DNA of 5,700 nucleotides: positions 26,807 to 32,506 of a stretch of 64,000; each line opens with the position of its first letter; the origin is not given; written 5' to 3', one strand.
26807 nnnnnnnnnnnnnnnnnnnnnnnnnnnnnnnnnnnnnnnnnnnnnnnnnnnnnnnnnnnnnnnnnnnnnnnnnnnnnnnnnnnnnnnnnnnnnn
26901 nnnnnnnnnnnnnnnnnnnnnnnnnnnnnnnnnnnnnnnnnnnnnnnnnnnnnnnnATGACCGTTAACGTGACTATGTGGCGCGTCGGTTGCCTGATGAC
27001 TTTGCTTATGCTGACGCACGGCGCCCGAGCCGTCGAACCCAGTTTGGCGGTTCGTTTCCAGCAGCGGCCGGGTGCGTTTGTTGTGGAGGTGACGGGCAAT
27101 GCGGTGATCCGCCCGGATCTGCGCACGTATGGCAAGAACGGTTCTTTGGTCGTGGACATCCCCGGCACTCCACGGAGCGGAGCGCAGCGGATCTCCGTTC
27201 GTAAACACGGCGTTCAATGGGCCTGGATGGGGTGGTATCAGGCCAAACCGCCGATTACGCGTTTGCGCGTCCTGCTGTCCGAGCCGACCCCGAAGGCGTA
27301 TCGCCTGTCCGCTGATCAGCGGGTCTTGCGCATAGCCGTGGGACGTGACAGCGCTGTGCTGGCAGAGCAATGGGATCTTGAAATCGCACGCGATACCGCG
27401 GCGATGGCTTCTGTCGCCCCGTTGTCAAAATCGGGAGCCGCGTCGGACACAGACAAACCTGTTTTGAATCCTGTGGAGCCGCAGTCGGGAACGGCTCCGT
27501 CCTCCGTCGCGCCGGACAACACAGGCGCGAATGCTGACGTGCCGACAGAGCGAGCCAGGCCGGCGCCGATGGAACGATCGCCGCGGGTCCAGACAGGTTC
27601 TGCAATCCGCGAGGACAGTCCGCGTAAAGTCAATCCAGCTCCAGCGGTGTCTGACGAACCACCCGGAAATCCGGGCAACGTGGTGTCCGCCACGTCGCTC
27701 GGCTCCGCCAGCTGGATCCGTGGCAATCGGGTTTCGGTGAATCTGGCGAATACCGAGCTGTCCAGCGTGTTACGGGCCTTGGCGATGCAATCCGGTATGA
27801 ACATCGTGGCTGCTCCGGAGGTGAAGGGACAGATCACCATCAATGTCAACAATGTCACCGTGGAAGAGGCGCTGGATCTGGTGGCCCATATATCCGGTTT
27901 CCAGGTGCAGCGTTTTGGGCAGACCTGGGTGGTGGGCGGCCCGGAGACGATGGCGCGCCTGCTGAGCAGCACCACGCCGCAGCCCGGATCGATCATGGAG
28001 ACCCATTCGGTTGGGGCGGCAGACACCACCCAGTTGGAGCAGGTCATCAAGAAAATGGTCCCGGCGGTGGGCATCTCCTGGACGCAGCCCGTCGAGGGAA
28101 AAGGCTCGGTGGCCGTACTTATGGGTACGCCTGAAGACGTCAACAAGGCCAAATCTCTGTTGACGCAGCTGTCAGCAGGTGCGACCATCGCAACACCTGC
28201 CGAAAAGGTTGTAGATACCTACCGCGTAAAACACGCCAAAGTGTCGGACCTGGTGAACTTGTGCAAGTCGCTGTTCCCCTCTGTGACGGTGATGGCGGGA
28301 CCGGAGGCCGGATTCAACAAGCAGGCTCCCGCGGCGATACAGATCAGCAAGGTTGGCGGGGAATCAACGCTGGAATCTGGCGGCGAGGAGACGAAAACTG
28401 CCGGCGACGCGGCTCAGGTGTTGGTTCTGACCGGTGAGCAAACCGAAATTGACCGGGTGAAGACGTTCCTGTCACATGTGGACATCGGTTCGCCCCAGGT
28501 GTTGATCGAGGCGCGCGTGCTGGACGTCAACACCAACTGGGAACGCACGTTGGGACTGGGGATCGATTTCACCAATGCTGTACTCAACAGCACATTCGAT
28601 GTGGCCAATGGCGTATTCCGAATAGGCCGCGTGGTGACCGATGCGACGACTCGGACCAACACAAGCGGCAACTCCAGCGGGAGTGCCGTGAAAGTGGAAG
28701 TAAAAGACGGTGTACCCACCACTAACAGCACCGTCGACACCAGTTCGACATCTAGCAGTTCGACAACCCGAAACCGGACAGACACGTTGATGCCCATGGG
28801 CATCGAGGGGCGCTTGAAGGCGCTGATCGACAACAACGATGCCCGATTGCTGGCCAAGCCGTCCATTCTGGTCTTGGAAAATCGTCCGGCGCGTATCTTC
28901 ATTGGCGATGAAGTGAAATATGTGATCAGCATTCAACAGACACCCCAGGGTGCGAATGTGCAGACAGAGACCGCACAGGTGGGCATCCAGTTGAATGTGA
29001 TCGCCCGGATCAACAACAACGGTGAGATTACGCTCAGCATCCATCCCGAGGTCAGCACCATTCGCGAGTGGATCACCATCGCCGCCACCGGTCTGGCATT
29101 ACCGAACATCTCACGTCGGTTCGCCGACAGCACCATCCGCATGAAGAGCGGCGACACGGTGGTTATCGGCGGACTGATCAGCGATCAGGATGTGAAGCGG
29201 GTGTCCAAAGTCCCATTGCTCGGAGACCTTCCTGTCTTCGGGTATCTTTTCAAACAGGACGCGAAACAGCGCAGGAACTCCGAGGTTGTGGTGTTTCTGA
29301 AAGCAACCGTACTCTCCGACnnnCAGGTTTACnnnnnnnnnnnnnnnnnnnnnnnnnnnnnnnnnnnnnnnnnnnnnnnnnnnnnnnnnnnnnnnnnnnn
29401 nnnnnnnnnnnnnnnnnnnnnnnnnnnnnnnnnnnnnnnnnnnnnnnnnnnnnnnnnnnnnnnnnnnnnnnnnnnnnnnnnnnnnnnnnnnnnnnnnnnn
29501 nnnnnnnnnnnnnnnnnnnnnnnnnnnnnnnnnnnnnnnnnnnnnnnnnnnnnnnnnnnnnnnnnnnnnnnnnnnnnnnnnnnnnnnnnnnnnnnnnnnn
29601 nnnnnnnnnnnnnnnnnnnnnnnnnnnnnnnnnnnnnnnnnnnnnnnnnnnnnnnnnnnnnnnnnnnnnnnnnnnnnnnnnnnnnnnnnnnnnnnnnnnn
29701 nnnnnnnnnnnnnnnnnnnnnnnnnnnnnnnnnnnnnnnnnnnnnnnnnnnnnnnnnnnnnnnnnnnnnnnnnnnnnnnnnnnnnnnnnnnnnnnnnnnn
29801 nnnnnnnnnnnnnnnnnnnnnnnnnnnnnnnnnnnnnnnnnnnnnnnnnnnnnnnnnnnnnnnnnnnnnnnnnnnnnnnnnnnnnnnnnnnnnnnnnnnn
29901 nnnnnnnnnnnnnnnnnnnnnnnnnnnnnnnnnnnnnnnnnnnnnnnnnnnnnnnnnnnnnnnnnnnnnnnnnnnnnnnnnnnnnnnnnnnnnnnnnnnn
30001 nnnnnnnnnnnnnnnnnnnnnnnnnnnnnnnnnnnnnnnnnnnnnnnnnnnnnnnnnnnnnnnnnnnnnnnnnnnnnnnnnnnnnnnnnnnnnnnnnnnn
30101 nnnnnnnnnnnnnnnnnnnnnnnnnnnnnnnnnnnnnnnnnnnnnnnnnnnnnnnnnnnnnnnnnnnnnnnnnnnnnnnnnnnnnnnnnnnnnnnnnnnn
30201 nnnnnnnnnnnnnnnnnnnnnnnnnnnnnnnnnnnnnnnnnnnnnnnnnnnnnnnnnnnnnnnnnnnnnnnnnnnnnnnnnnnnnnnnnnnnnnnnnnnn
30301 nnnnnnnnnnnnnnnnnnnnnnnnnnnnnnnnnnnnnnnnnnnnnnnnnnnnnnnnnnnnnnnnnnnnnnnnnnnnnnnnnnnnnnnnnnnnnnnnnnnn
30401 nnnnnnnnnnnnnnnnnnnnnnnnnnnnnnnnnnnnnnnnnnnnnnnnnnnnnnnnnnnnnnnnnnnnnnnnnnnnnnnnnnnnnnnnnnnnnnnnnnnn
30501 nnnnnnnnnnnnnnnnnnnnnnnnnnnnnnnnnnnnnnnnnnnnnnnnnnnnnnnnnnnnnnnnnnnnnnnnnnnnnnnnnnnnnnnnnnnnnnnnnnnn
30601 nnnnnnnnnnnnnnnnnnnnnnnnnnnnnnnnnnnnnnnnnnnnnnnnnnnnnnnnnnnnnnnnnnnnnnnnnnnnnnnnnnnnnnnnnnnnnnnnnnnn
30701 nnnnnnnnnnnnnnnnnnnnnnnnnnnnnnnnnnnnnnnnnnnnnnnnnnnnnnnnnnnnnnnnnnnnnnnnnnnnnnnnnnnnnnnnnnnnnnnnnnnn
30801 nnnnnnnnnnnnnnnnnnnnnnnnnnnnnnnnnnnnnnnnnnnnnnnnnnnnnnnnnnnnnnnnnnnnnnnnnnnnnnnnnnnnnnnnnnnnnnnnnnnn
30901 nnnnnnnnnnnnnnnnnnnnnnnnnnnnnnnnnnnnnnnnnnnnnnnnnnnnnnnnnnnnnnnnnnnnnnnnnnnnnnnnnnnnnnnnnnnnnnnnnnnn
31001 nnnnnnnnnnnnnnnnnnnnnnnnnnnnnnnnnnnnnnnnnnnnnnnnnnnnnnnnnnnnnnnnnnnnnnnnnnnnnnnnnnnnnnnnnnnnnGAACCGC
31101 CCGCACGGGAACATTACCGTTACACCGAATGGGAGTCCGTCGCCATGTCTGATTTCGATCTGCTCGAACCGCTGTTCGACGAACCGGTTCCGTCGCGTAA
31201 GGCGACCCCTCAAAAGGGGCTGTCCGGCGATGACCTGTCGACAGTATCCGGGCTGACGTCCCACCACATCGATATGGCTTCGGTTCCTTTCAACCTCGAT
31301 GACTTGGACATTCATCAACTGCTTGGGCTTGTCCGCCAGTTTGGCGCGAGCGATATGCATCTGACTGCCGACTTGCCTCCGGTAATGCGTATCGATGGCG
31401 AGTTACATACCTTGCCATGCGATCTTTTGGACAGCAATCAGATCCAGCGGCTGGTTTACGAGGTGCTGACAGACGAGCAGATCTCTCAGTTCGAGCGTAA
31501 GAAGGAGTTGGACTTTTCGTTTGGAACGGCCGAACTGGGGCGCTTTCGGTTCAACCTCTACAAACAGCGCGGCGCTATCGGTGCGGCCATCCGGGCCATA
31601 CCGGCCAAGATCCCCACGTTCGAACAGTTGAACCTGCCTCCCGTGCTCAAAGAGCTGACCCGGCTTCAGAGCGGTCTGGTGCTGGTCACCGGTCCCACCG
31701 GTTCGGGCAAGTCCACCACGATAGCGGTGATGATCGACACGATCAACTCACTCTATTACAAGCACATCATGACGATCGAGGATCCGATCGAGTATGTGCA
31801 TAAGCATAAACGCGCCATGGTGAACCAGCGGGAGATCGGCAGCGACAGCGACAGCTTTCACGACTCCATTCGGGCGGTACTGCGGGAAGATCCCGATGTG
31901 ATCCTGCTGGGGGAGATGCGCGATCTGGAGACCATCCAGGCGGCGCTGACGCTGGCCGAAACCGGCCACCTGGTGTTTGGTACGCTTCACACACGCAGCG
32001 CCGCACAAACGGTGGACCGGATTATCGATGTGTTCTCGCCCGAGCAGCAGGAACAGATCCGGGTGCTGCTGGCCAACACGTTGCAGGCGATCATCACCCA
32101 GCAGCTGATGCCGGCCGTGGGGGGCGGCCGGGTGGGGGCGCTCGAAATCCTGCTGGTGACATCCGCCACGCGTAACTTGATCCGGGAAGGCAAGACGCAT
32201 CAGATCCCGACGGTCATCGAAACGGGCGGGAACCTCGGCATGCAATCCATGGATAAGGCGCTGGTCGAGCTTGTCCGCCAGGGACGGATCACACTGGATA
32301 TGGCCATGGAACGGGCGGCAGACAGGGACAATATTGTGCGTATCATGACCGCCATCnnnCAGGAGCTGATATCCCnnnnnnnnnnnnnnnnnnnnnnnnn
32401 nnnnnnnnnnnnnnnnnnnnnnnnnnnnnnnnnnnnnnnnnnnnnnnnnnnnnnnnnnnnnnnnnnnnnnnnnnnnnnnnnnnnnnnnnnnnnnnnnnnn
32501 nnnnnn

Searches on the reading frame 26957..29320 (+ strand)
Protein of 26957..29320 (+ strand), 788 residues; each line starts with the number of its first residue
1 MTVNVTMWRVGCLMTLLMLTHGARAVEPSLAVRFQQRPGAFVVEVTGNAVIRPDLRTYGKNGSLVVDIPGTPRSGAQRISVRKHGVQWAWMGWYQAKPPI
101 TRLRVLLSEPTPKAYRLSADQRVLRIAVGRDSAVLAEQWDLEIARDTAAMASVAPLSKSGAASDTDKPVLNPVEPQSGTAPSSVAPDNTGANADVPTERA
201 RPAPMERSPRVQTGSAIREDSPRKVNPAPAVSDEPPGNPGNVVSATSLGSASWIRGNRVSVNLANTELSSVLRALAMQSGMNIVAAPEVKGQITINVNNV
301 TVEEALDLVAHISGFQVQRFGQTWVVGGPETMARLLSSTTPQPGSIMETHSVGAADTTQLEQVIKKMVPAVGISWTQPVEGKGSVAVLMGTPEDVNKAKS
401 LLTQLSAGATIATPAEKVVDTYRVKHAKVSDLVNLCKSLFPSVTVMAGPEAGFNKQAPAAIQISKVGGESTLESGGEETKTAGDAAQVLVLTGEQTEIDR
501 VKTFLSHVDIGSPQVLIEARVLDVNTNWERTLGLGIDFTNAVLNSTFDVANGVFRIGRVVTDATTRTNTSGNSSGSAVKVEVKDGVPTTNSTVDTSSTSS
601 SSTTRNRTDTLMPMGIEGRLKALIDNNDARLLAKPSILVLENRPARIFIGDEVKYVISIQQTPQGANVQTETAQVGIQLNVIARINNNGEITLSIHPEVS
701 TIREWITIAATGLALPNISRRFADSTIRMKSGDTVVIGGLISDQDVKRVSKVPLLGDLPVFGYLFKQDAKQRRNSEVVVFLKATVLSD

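Call 74: search_protein_families(library=pfam, proteins=[window:26957-29320:+], max_evalue=0.001)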
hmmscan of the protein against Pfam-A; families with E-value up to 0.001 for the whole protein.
window:26957-29320:+ (788 aa): 4 families
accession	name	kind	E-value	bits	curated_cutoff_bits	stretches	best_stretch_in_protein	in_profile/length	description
PF00263.26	Secretin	-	2.9e-44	151.1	27.5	1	622-786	1-168/169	Bacterial type II and III secretion system protein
PF07660.19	STN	-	4.2e-09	36.5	28.4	1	282-327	2-50/52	Secretin and TonB N terminus short domain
PF03958.22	Secretin_N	-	1.1e-08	35.6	28.2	1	420-514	2-69/69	Bacterial type II/III secretion system short domain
PF21305.2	type_II_gspD_N0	-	1.2e-05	25.5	27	1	261-308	1-49/71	GspD-like, N0 domain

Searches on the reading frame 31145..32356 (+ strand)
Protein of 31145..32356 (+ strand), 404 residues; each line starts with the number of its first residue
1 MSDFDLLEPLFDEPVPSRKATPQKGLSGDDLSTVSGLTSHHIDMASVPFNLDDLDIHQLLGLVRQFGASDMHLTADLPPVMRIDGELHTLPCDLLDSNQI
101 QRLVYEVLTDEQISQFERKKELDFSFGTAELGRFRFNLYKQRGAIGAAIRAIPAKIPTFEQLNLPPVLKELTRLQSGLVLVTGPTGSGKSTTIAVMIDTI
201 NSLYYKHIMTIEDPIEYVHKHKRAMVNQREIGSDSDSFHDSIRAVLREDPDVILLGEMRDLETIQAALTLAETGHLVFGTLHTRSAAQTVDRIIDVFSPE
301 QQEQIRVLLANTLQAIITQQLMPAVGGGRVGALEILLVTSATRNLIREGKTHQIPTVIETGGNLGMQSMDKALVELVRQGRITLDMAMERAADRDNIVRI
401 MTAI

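Call 74: search_protein_families(library=pfam, proteins=[window:31145-32356:+], max_evalue=0.001)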
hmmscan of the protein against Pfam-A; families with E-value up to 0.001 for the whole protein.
window:31145-32356:+ (404 aa): 1 family
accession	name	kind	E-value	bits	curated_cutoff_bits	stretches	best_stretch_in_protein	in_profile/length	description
PF00437.27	T2SSE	-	5e-42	144.3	24.9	1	170-323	136-279/370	Type II/IV secretion system protein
